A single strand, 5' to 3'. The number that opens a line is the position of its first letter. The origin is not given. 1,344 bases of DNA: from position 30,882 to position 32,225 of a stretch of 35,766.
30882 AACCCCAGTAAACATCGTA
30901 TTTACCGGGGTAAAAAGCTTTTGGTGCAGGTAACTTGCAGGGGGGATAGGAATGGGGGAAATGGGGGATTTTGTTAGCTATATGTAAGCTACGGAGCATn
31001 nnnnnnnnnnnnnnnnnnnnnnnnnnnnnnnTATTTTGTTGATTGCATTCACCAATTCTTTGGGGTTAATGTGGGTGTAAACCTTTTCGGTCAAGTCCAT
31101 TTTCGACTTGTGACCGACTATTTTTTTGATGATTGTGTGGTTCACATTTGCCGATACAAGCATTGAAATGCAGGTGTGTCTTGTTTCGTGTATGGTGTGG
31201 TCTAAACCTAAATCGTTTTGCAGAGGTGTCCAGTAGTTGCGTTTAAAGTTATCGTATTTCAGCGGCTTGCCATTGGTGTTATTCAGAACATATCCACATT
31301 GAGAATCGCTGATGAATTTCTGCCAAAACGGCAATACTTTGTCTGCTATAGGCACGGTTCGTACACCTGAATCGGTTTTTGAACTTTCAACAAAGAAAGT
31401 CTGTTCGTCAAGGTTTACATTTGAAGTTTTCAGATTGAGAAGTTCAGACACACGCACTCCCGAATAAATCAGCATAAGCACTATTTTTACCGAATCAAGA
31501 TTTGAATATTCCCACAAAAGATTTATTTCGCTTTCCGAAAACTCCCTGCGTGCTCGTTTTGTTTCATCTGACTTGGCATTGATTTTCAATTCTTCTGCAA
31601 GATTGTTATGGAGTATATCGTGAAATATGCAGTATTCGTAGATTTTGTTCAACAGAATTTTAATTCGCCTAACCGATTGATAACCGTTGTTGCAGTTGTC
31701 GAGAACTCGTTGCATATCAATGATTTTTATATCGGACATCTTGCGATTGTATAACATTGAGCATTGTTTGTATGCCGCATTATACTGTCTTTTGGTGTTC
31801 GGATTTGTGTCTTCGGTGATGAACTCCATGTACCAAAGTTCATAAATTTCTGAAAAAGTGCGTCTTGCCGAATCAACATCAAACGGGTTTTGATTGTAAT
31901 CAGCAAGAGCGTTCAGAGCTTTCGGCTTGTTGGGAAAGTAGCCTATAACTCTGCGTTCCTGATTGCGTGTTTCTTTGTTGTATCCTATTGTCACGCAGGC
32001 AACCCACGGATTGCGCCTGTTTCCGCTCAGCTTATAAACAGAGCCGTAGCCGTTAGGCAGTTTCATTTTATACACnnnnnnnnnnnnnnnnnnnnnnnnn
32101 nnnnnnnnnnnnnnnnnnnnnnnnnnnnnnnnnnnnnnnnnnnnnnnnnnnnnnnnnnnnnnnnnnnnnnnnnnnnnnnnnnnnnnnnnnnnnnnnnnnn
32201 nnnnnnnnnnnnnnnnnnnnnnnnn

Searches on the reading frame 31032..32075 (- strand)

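Call 8: search_protein_families(library=pfam, proteins=[window:31032-32075:-], max_evalue=1)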
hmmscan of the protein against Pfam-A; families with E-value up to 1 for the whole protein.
window:31032-32075:- (348 aa): 4 families
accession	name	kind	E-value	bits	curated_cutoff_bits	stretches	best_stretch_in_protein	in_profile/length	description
PF00589.27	Phage_integrase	-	7.3e-21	75.1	27.1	1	196-339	25-171/172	Phage integrase family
PF14659.12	Phage_int_SAM_3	-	0.00026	21.6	22.6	1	73-125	1-54/58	Phage integrase, N-terminal SAM-like domain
PF22022.2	Phage_int_M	-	0.075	13.7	27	1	74-164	1-94/96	Phage integrase central domain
PF14767.12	RPA_interact_M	-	0.76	10.8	25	1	161-195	9-43/94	Replication protein A interacting middle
